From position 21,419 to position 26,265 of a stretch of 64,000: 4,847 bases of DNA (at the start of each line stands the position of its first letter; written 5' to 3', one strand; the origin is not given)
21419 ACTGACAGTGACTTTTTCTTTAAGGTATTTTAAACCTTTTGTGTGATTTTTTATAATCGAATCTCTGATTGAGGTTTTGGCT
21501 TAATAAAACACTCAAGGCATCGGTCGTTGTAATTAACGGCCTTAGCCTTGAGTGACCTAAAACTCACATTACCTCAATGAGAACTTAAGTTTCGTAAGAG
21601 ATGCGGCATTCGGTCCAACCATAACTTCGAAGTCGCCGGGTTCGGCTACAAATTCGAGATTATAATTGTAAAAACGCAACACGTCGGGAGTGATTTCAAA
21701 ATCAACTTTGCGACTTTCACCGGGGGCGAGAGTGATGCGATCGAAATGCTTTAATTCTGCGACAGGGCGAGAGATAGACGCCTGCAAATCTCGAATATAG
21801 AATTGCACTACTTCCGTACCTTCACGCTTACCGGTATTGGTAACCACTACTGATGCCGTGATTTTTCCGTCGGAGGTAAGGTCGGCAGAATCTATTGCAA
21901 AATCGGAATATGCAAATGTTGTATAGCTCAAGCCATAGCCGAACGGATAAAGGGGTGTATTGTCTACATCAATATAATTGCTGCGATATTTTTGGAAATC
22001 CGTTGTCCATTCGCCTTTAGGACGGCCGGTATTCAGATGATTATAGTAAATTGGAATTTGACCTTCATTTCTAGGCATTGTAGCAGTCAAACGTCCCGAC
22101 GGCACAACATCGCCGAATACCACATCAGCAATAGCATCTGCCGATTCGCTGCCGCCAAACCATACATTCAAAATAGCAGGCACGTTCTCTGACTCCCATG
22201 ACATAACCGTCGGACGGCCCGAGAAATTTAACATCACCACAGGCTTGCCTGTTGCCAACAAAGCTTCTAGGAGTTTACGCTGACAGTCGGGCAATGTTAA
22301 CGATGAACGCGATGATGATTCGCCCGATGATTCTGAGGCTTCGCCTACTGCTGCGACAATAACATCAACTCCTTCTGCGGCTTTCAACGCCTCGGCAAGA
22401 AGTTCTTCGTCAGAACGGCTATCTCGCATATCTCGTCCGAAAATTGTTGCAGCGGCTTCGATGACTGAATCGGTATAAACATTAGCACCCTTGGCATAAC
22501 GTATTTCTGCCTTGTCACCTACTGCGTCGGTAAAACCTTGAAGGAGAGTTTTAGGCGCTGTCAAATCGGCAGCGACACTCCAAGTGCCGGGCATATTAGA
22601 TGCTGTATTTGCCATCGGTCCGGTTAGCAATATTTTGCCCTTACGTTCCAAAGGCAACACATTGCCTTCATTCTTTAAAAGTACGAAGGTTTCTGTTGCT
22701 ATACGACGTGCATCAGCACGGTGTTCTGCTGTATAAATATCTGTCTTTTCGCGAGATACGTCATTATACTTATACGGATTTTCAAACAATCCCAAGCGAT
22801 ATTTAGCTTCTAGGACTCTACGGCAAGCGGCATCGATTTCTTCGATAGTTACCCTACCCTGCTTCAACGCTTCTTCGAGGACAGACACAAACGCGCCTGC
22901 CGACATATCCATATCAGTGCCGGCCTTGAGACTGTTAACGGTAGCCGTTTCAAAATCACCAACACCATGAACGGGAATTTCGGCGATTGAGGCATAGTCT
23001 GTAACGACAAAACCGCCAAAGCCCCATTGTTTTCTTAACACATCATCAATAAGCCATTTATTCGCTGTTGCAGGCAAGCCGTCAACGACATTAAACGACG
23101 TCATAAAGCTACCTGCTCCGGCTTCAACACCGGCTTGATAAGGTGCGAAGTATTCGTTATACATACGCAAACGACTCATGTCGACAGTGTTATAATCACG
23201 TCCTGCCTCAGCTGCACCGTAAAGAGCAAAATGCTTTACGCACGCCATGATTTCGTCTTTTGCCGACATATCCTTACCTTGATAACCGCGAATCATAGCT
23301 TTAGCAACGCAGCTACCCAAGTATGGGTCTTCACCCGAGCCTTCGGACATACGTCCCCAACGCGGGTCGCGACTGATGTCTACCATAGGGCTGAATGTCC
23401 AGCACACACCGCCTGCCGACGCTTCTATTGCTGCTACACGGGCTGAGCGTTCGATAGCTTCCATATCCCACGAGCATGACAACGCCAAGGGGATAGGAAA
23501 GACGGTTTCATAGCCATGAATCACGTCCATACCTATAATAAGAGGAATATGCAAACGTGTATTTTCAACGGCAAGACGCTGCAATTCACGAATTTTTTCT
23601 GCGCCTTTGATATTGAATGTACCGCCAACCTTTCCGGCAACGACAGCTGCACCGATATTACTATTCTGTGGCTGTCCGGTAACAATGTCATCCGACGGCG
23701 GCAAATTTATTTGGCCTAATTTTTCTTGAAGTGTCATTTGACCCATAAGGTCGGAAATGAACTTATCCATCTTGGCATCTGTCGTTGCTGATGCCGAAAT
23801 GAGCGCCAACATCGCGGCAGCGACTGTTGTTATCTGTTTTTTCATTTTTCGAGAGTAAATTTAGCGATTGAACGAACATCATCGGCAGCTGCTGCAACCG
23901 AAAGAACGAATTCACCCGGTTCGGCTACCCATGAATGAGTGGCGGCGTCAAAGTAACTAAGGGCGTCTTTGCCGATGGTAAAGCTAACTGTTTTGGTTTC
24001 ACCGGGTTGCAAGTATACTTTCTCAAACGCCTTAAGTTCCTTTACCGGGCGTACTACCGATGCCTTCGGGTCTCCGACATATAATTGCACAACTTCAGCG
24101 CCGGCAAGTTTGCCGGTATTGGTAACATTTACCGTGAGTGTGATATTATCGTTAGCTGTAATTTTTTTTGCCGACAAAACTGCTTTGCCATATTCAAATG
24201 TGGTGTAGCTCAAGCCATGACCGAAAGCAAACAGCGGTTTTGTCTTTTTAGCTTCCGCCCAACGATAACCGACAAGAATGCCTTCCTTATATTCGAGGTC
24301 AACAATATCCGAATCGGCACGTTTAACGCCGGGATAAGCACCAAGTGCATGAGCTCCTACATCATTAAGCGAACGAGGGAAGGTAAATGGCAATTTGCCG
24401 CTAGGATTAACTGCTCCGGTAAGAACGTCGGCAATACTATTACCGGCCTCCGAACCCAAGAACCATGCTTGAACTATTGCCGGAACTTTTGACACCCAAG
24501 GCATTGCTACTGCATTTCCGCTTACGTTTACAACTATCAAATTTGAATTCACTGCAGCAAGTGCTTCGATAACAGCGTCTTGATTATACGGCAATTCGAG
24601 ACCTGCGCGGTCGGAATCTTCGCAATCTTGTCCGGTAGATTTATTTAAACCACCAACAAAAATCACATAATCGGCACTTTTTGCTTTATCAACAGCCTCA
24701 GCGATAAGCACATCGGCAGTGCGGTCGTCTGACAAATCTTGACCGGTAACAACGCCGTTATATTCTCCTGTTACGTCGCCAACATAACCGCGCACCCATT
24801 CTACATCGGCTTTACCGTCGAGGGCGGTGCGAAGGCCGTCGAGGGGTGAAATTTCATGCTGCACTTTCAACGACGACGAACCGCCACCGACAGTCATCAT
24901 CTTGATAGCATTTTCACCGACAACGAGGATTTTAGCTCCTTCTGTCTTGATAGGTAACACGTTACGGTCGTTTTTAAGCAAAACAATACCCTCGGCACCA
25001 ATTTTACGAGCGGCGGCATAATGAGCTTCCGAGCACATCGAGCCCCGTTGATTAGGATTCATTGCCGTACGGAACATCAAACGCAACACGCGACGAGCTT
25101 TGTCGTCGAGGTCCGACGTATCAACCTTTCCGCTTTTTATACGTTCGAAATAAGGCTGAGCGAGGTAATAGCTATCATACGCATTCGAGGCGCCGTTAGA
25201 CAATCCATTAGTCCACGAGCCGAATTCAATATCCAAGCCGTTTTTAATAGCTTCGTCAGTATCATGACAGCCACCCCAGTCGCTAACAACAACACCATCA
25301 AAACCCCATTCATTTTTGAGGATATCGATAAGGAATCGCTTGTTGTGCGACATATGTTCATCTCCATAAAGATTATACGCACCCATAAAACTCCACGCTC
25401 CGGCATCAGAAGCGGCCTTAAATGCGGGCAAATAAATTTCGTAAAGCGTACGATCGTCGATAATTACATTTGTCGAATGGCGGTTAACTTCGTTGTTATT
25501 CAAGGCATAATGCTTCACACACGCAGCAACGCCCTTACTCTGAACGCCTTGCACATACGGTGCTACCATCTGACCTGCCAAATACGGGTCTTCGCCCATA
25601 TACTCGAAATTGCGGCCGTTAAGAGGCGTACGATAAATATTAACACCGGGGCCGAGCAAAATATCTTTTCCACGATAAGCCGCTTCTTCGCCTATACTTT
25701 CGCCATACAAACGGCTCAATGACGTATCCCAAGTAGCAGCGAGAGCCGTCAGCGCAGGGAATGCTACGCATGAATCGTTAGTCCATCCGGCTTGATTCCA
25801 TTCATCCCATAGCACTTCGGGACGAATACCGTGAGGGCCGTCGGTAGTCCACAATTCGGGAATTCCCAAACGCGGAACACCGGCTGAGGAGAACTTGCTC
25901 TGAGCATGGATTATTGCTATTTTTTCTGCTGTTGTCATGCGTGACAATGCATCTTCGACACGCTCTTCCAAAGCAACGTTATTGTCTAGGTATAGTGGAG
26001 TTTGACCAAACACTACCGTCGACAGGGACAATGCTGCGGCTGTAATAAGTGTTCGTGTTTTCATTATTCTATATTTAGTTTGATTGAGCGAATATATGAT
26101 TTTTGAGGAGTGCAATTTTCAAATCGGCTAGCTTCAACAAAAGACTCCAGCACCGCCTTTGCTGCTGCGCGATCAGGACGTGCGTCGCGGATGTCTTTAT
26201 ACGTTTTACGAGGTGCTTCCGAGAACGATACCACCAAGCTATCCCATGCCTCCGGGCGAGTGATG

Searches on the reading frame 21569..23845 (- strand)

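Call 56: search_protein_families(library=pfam, proteins=[window:21569-23845:-], max_evalue=0.00001)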
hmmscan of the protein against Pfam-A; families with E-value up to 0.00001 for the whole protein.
window:21569-23845:- (758 aa): 3 families
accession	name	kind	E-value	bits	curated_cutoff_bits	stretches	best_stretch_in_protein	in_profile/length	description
PF00933.27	Glyco_hydro_3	-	8.7e-69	232.8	27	1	38-346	1-315/316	Glycosyl hydrolase family 3 N terminal domain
PF01915.27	Glyco_hydro_3_C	-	3.1e-54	184.4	31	1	388-641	2-200/200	Glycosyl hydrolase family 3 C-terminal domain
PF14310.12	Fn3-like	-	8.6e-23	80.7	25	1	678-746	1-70/71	Fibronectin type III-like domain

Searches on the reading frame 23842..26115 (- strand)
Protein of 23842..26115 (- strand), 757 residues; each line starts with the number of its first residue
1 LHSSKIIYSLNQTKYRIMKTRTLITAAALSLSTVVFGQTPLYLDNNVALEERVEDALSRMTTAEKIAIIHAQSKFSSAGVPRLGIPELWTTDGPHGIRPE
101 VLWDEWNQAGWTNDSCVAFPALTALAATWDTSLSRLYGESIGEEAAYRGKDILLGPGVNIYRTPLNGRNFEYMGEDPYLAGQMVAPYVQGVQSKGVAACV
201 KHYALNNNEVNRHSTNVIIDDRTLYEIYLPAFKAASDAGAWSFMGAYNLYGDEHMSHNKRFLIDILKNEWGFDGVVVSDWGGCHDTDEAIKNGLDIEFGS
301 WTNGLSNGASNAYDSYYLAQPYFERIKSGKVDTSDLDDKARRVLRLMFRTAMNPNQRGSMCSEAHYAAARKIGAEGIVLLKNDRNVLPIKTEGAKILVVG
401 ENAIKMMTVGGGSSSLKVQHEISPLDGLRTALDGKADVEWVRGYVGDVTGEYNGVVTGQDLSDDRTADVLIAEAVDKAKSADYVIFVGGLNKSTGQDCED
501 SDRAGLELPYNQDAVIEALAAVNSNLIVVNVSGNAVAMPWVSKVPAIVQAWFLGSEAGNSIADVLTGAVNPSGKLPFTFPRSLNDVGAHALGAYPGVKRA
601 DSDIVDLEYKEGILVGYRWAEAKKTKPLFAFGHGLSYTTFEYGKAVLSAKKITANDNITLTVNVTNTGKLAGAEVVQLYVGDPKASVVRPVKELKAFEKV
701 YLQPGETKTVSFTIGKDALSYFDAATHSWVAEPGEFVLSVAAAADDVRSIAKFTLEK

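Call 56: search_protein_families(library=pfam, proteins=[window:23842-26115:-], max_evalue=0.00001)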
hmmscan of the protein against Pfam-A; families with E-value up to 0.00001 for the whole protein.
window:23842-26115:- (757 aa): 3 families
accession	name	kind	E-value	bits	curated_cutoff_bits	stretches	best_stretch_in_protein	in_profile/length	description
PF01915.27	Glyco_hydro_3_C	-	1.9e-59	201.5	31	1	377-637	1-200/200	Glycosyl hydrolase family 3 C-terminal domain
PF00933.27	Glyco_hydro_3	-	1.2e-31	110.8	27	1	82-346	60-316/316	Glycosyl hydrolase family 3 N terminal domain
PF14310.12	Fn3-like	-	8.9e-29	99.9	25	1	674-742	1-69/71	Fibronectin type III-like domain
